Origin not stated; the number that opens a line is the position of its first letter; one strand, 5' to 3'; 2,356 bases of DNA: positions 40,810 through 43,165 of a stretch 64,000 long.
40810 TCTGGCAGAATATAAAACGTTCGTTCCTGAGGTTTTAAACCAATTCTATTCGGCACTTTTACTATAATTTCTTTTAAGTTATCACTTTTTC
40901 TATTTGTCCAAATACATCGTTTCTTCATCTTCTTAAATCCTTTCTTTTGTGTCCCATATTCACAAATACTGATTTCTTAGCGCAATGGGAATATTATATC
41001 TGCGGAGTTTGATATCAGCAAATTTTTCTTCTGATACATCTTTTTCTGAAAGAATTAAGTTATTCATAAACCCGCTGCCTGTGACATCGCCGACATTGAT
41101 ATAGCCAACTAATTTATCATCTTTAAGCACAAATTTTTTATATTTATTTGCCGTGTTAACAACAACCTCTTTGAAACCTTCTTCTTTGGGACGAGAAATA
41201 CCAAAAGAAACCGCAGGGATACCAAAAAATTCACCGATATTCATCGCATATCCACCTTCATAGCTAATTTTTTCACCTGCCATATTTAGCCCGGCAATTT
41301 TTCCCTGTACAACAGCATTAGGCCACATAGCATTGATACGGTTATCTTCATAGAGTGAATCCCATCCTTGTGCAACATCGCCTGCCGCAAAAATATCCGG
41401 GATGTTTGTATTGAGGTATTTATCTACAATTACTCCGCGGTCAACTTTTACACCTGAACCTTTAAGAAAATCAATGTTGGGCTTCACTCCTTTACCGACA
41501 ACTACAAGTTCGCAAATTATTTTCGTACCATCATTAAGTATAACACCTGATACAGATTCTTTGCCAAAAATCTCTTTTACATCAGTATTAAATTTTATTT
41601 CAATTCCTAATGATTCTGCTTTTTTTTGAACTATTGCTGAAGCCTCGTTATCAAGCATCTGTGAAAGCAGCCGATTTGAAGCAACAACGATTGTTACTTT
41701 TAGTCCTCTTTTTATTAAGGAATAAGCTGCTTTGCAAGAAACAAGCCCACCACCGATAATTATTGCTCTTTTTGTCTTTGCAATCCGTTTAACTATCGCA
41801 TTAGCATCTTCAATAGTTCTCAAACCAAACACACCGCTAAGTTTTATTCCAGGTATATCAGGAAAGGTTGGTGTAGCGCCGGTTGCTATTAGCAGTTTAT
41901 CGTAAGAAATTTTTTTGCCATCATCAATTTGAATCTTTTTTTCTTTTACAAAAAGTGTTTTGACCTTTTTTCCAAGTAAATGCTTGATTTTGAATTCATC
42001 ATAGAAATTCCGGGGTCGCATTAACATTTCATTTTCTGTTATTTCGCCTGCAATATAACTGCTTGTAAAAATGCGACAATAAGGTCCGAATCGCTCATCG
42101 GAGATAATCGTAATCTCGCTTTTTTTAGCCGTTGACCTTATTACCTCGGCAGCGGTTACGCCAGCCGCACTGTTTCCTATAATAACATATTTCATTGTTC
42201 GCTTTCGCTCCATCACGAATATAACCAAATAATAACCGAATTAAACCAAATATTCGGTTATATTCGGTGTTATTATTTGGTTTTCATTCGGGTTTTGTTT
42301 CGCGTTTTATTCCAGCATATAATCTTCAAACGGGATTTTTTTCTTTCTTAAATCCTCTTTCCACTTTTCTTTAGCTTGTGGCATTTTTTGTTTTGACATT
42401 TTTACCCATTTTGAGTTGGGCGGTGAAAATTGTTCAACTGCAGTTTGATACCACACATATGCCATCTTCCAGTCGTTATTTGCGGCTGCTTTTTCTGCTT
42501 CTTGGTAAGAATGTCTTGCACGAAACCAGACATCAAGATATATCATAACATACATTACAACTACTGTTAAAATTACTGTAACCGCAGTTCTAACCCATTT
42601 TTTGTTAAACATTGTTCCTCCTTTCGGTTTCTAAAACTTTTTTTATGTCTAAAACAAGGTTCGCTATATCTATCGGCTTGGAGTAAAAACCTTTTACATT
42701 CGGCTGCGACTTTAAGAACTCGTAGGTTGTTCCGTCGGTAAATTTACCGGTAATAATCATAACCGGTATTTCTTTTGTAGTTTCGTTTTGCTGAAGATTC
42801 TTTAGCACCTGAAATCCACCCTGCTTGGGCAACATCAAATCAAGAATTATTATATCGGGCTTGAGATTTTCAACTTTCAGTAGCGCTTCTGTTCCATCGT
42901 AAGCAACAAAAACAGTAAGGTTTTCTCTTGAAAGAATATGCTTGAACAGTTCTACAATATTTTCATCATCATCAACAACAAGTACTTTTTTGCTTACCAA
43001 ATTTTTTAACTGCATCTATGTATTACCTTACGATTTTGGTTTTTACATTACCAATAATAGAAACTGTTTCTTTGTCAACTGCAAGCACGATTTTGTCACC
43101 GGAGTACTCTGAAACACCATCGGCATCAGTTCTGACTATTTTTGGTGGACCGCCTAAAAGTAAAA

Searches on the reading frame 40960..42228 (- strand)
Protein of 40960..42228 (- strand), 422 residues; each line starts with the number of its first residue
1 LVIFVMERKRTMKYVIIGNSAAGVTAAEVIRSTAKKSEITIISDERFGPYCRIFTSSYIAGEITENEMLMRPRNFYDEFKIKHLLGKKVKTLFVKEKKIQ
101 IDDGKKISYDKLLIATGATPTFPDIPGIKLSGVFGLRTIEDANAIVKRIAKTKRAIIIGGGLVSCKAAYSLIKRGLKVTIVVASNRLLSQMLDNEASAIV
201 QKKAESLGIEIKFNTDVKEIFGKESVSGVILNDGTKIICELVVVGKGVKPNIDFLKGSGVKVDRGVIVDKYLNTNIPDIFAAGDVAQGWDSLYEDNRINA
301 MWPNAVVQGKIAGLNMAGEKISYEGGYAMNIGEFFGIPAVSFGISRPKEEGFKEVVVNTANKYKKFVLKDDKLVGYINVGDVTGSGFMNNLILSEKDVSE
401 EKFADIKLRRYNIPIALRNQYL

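Call 6: search_protein_families(library=pfam, proteins=[window:40960-42228:-])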
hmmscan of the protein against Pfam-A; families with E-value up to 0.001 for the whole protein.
window:40960-42228:- (422 aa): 7 families
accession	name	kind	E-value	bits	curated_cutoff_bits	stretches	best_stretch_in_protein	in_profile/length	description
PF07992.20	Pyr_redox_2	-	2.2e-63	214.8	26.1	1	12-309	1-291/291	Pyridine nucleotide-disulphide oxidoreductase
PF00070.33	Pyr_redox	-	1.1e-19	71.2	22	1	154-233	1-81/82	Pyridine nucleotide-disulphide oxidoreductase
PF13738.12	Pyr_redox_3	-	4.5e-15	56.1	30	1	63-283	78-305/305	Pyridine nucleotide-disulphide oxidoreductase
PF18267.7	Rubredoxin_C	-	3.5e-09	36.9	25.9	1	333-395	6-69/70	Rubredoxin NAD+ reductase C-terminal domain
PF01266.30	DAO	-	1.5e-06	28.4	27.9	0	155-183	2-30/353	FAD dependent oxidoreductase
PF03486.20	HI0933_like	-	0.00048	20.1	50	0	199-248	114-164/244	HI0933-like protein Rossmann domain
PF00890.30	FAD_binding_2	-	0.00071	19.3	20.4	0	155-183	2-30/414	FAD binding domain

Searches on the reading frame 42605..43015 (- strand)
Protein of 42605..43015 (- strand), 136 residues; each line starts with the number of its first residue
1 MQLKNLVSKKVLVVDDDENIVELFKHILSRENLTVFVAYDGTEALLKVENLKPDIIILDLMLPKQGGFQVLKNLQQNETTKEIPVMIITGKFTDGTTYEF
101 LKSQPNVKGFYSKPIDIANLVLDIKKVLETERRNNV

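Call 6: search_protein_families(library=pfam, proteins=[window:42605-43015:-])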
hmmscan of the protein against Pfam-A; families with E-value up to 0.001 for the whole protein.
window:42605-43015:- (136 aa): 1 family
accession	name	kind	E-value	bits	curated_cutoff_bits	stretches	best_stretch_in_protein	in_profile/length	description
PF00072.30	Response_reg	-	1.1e-22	80.7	30.2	1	11-123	1-109/111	Response regulator receiver domain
